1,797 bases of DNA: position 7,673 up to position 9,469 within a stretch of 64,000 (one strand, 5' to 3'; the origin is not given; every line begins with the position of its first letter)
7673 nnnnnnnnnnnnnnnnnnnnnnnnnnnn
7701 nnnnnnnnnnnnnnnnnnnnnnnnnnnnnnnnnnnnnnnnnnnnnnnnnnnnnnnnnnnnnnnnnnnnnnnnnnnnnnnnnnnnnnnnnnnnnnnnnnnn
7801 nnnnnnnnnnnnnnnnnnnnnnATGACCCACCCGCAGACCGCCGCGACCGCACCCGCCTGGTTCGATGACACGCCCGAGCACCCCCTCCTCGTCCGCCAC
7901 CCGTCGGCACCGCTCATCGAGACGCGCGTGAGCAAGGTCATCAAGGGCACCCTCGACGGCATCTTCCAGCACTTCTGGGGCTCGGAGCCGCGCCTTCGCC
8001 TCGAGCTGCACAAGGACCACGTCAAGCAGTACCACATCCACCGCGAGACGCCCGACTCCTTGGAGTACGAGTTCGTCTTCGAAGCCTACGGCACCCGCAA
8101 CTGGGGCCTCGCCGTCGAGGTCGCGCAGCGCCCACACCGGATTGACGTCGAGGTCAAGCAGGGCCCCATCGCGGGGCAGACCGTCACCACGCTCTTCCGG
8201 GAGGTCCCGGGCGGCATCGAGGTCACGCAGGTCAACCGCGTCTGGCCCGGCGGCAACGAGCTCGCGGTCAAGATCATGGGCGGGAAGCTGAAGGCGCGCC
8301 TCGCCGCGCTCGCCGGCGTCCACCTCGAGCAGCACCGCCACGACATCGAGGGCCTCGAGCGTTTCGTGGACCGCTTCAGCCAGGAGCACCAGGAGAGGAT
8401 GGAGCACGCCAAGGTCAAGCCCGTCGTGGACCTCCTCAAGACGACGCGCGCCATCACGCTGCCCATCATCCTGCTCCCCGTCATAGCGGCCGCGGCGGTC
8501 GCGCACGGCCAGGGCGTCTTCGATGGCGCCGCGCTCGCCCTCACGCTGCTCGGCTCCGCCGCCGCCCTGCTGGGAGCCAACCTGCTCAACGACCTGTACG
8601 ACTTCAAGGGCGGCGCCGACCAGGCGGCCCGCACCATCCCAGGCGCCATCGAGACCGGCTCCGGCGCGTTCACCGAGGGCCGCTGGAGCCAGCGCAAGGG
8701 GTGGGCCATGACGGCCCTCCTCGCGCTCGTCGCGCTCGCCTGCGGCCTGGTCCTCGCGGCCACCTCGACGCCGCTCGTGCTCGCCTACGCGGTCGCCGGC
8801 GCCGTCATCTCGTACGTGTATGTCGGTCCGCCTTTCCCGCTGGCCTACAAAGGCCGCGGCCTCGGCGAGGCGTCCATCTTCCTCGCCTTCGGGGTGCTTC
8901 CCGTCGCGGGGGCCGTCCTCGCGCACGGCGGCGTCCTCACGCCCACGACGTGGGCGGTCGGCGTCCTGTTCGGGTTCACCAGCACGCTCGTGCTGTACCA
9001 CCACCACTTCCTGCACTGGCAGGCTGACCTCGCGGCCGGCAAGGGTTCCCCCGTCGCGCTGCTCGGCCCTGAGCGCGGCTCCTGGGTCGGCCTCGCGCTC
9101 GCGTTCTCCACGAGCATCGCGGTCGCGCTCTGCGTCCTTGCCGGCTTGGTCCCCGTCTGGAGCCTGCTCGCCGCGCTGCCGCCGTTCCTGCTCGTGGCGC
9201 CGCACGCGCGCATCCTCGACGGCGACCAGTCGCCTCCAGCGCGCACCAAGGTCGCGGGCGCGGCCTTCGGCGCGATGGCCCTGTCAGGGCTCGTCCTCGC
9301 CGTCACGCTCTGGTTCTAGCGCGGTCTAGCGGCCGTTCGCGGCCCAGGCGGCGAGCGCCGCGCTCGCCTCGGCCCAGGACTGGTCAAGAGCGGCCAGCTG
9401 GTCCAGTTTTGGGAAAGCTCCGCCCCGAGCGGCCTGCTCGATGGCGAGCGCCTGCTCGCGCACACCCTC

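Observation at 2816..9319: Translationally coupled four-gene isoprenoid module: two complementary-looking UbiA prenyltransferases, a polyprenyl synthase and an MMPL exporter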

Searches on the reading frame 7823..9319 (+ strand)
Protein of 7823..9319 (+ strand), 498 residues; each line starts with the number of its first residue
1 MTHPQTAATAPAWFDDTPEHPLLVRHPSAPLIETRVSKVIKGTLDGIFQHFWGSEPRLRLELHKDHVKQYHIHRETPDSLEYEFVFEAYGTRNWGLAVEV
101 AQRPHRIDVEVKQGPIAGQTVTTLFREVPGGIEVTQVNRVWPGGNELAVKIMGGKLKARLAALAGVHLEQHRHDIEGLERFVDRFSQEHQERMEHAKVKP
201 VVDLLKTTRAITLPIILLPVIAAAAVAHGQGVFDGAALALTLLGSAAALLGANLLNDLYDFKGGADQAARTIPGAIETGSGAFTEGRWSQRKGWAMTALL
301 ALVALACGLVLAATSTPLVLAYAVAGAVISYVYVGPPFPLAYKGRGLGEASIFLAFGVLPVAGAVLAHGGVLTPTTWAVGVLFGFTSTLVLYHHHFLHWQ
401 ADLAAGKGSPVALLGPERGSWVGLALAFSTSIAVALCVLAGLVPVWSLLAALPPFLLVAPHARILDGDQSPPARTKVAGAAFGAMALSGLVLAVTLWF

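Call 6: search_protein_families(library=pfam, proteins=[window:7823-9319:+], max_evalue=0.01)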
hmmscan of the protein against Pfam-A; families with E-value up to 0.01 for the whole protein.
window:7823-9319:+ (498 aa): 1 family
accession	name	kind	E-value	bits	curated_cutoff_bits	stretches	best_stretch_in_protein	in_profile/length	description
PF01040.23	UbiA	-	2.6e-21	76.5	34.2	1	217-476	2-244/250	UbiA prenyltransferase family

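Call 7: search_protein_families(library=ncbifam, proteins=[window:7823-9319:+], max_evalue=0.01)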
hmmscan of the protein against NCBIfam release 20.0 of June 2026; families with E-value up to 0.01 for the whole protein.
window:7823-9319:+ (498 aa): 11 families
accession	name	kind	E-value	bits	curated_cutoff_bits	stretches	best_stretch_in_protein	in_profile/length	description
TIGR02235.1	menA_cyano-plnt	equivalog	6.9e-31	107.6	225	1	215-453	13-242/285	2-carboxy-1,4-naphthoquinone phytyltransferase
NF004751.0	PRK06080.1-3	equivalog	2e-24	86.7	264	1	202-495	11-292/296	1,4-dihydroxy-2-naphthoate polyprenyltransferase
NF004750.0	PRK06080.1-2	equivalog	3.1e-14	53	346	1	204-469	9-271/301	1,4-dihydroxy-2-naphthoate polyprenyltransferase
NF004749.0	PRK06080.1-1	equivalog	4.5e-14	52.3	277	1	199-452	17-262/311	1,4-dihydroxy-2-naphthoate polyprenyltransferase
NF004617.0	PRK05951.1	equivalog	1.4e-13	50.6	239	1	237-454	51-260/306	prenyltransferase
TIGR00751.1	menA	equivalog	9.6e-12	44.9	102.15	1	210-472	2-261/284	1,4-dihydroxy-2-naphthoate octaprenyltransferase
NF004754.0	PRK06080.1-6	equivalog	4.2e-10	39.5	522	1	203-474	11-279/308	1,4-dihydroxy-2-naphthoate polyprenyltransferase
NF005742.0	PRK07566.1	equivalog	5.5e-08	32.3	313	1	286-440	106-256/315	chlorophyll synthase ChlG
NF009926.0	PRK13387.1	equivalog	1.7e-07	30.7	316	1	205-349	7-144/317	1,4-dihydroxy-2-naphthoate polyprenyltransferase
NF004753.0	PRK06080.1-5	equivalog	1.8e-07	30.6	555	1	211-495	21-302/312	1,4-dihydroxy-2-naphthoate polyprenyltransferase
TIGR02056.1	ChlG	equivalog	0.001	18.7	436.45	1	206-441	21-250/306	chlorophyll synthase ChlG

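Call 8: find_homologous_proteins(query=window:7823-9319:+, max_evalue=0.00001)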
Query window:7823-9319:+ (498 aa): 68 proteins with E <= 0.00001 among 8000 candidates.
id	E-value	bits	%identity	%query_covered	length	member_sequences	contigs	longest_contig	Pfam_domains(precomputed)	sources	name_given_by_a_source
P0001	0.0e+0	1109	100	100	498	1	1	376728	PF01040.24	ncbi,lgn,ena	-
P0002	1.3e-267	907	84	98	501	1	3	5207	PF01040.24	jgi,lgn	jgi:1,4-dihydroxy-2-naphthoate octaprenyltransferase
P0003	4.5e-256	868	81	97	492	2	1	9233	PF01040.24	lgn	-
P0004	5.2e-253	858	80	98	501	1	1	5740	PF01040.24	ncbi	-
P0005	7.4e-241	818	75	99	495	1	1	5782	PF01040.24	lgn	-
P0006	6.9e-237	805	75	99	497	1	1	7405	PF01040.24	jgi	jgi:1,4-dihydroxy-2-naphthoate octaprenyltransferase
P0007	2.2e-232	790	74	100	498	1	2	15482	PF01040.24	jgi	jgi:1,4-dihydroxy-2-naphthoate octaprenyltransferase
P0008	5.3e-232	789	75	98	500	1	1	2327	PF01040.24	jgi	jgi:1,4-dihydroxy-2-naphthoate octaprenyltransferase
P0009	1.2e-231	788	73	99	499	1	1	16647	PF01040.24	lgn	-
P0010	4.9e-225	766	71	98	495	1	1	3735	PF01040.24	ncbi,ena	-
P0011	1.1e-223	762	71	99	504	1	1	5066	PF01040.24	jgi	jgi:1,4-dihydroxy-2-naphthoate octaprenyltransferase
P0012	1.3e-223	761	70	99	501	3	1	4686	PF01040.24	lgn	-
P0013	9.5e-223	759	70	99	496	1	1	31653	PF01040.24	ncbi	-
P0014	2.0e-222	757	70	100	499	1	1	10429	PF01040.24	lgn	-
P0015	2.7e-222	757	68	100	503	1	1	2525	PF01040.24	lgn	-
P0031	3.7e-214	730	67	99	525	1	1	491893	PF01040.24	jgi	jgi:1,4-dihydroxy-2-naphthoate polyprenyltransferase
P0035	4.5e-212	723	67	100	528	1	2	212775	PF01040.24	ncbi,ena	ncbi:MAG: prenyltransferase [Candidatus Thermoplasmatota archaeon]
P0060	3.0e-192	658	61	100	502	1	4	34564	PF01040.24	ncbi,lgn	ncbi:MAG: prenyltransferase [Thermoplasmatota archaeon]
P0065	8.5e-13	66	33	41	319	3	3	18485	PF01040.24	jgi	-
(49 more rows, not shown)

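Call 11: find_encoding_contigs(protein=P0031, flank=10000, max_places=2)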
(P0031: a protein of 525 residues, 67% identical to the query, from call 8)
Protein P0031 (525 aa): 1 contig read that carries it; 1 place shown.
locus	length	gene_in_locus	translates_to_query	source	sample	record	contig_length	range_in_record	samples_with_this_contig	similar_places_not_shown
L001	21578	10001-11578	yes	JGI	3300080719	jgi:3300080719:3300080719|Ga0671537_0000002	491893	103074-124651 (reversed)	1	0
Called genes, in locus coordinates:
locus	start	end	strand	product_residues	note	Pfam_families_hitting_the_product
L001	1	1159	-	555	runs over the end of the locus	PF00118:Cpn60_TCP1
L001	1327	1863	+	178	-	-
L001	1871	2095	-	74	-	-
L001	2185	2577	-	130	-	-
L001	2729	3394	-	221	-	PF03006:HlyIII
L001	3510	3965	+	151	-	PF14539:DUF4442 (weak), PF13622:4HBT_3 (weak), PF03061:4HBT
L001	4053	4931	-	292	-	PF01978:TrmB, PF24217:DUF7436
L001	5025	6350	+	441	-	PF01040:UbiA (weak)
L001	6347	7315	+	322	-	PF00348:polyprenyl_synt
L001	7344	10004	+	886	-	PF03176:MMPL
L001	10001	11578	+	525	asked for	PF01040:UbiA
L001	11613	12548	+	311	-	PF00892:EamA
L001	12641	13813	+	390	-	-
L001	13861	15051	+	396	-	-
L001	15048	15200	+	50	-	-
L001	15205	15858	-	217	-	PF04034:Ribo_biogen_C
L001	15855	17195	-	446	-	PF01266:DAO (weak), PF01494:FAD_binding_3 (weak), PF05834:Lycopene_cycl (faint), PF12831:FAD_oxidored, PF13450:NAD_binding_8 (weak), PF01494:FAD_binding_3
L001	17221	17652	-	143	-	-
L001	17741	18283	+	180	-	-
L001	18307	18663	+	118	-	PF01981:PTH2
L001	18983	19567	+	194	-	PF04407:DUF531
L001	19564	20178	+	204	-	-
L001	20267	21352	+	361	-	PF12146:Hydrolase_4, PF12697:Abhydrolase_6, PF00561:Abhydrolase_1 (faint)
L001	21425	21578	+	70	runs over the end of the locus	-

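Call 12: find_encoding_contigs(protein=P0035, flank=10000, max_places=2)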
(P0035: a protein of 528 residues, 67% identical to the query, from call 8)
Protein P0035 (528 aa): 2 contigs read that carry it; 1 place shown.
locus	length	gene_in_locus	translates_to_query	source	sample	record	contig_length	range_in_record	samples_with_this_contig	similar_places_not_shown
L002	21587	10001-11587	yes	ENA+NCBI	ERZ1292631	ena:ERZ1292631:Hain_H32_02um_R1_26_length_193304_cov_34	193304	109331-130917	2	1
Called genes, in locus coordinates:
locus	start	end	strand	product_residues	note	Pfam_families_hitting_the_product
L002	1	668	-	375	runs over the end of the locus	-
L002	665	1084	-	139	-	PF25541:TBCA_PH (faint)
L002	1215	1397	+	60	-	-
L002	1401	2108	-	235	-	PF03006:HlyIII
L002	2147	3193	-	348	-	-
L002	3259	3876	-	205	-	-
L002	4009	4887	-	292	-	PF01978:TrmB, PF24217:DUF7436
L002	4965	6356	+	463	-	PF01040:UbiA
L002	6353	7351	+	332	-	PF00348:polyprenyl_synt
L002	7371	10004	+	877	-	PF03176:MMPL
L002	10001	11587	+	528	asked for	PF01040:UbiA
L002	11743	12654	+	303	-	PF00892:EamA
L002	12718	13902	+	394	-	-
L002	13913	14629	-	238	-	PF04034:Ribo_biogen_C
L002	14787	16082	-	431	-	PF01266:DAO (weak), PF01494:FAD_binding_3, PF05834:Lycopene_cycl, PF13450:NAD_binding_8 (faint)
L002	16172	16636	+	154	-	-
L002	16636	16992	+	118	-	PF01981:PTH2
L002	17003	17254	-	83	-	-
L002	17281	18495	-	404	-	PF00155:Aminotran_1_2, PF01041:DegT_DnrJ_EryC1 (weak)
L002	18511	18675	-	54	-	-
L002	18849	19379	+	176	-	PF04407:DUF531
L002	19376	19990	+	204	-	-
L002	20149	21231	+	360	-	PF00561:Abhydrolase_1 (faint), PF12146:Hydrolase_4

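Call 13: find_encoding_contigs(protein=P0060, flank=10000, max_places=2)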
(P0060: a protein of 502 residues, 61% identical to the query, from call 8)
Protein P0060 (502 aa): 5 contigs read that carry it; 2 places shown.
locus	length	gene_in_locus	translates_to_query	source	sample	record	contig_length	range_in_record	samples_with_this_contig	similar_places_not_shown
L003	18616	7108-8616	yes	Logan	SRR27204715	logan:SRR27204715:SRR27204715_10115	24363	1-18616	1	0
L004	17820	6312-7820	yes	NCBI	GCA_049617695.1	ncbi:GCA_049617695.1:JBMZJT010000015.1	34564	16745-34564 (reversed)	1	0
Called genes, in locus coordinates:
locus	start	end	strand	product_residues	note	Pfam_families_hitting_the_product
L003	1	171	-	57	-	?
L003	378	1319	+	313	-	PF13620:CarboxypepD_reg, PF13715:CarbopepD_reg_2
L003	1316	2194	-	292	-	PF01978:TrmB, PF24217:DUF7436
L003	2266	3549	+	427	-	PF01040:UbiA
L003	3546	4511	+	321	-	PF00348:polyprenyl_synt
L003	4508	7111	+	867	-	PF03176:MMPL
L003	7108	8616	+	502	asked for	PF01040:UbiA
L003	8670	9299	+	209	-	-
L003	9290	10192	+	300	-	-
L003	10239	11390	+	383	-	-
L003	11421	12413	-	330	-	PF08240:ADH_N, PF00107:ADH_zinc_N, PF13602:ADH_zinc_N_2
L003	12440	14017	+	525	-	PF00561:Abhydrolase_1 (weak), PF12740:PETase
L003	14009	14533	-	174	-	PF04034:Ribo_biogen_C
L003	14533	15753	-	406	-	PF01266:DAO (weak), PF01494:FAD_binding_3, PF04820:Trp_halogenase (faint), PF05834:Lycopene_cycl (weak), PF07992:Pyr_redox_2 (faint), PF12831:FAD_oxidored (weak), PF13450:NAD_binding_8 (weak)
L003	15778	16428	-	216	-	-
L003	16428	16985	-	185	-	PF04011:LemA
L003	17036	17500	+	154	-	PF19023:DUF5749 (weak)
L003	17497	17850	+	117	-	PF01981:PTH2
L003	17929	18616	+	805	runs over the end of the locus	PF00082:Peptidase_S8, PF18911:PKD_4, PF00801:PKD, PF21027:Sde0182_C (faint), PF18911:PKD_4, PF00801:PKD, PF22352:K319L-like_PKD (weak), PF04151:PPC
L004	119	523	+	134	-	-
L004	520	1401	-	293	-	PF01978:TrmB, PF24217:DUF7436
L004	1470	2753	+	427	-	PF01040:UbiA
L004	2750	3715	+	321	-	PF00348:polyprenyl_synt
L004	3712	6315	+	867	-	PF03176:MMPL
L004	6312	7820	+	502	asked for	PF01040:UbiA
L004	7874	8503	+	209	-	-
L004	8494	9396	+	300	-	-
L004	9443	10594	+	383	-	-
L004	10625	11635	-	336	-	PF08240:ADH_N, PF00107:ADH_zinc_N, PF13602:ADH_zinc_N_2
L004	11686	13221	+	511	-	PF00561:Abhydrolase_1 (weak), PF12740:PETase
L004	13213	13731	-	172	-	PF04034:Ribo_biogen_C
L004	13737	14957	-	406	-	PF01266:DAO (weak), PF01494:FAD_binding_3, PF04820:Trp_halogenase (faint), PF05834:Lycopene_cycl (weak), PF07992:Pyr_redox_2 (faint), PF12831:FAD_oxidored (weak), PF13450:NAD_binding_8 (weak)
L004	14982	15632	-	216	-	-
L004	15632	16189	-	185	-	PF04011:LemA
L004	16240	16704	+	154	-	PF19023:DUF5749 (weak)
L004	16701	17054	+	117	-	PF01981:PTH2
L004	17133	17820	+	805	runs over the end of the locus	PF00082:Peptidase_S8, PF18911:PKD_4, PF00801:PKD, PF21027:Sde0182_C (faint), PF18911:PKD_4, PF00801:PKD, PF22352:K319L-like_PKD (weak), PF04151:PPC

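Call 14: find_encoding_contigs(protein=P0001, flank=10000, max_places=2)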
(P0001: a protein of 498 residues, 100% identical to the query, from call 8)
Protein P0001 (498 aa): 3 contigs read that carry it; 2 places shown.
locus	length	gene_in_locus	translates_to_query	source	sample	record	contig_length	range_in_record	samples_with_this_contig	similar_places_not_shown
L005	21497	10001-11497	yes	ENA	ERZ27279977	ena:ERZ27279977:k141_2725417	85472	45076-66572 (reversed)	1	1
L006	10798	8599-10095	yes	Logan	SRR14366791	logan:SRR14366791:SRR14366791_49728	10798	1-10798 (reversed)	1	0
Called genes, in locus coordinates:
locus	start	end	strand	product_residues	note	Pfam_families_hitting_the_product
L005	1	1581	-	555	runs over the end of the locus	PF00118:Cpn60_TCP1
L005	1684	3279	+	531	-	PF02012:BNR (faint), PF13088:BNR_2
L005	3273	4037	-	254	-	PF06695:Sm_multidrug_ex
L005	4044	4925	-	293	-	PF01978:TrmB, PF24217:DUF7436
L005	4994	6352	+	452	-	-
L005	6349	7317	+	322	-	PF00348:polyprenyl_synt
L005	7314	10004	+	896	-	PF03176:MMPL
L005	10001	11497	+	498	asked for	PF01040:UbiA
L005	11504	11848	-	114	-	PF01627:Hpt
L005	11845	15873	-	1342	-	PF05231:MASE1, PF08448:PAS_4, PF08447:PAS_3, PF00989:PAS, PF13426:PAS_9, PF00512:HisKA, PF02518:HATPase_c, PF00072:Response_reg, +5 more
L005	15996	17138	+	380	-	-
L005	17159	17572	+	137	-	PF03745:DUF309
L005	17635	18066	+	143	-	PF12802:MarR_2, PF01047:MarR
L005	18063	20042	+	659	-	PF00083:Sugar_tr, PF06609:TRI12, PF07690:MFS_1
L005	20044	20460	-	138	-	PF00581:Rhodanese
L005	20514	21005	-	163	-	PF00132:Hexapep, PF14602:Hexapep_2 (weak)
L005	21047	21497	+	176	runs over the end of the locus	-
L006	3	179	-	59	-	?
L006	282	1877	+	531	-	PF02012:BNR (faint), PF13088:BNR_2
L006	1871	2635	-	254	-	PF06695:Sm_multidrug_ex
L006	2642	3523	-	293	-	PF01978:TrmB, PF24217:DUF7436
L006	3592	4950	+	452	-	-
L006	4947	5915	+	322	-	PF00348:polyprenyl_synt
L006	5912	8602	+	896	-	PF03176:MMPL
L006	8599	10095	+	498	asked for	PF01040:UbiA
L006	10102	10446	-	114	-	PF01627:Hpt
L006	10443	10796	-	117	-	?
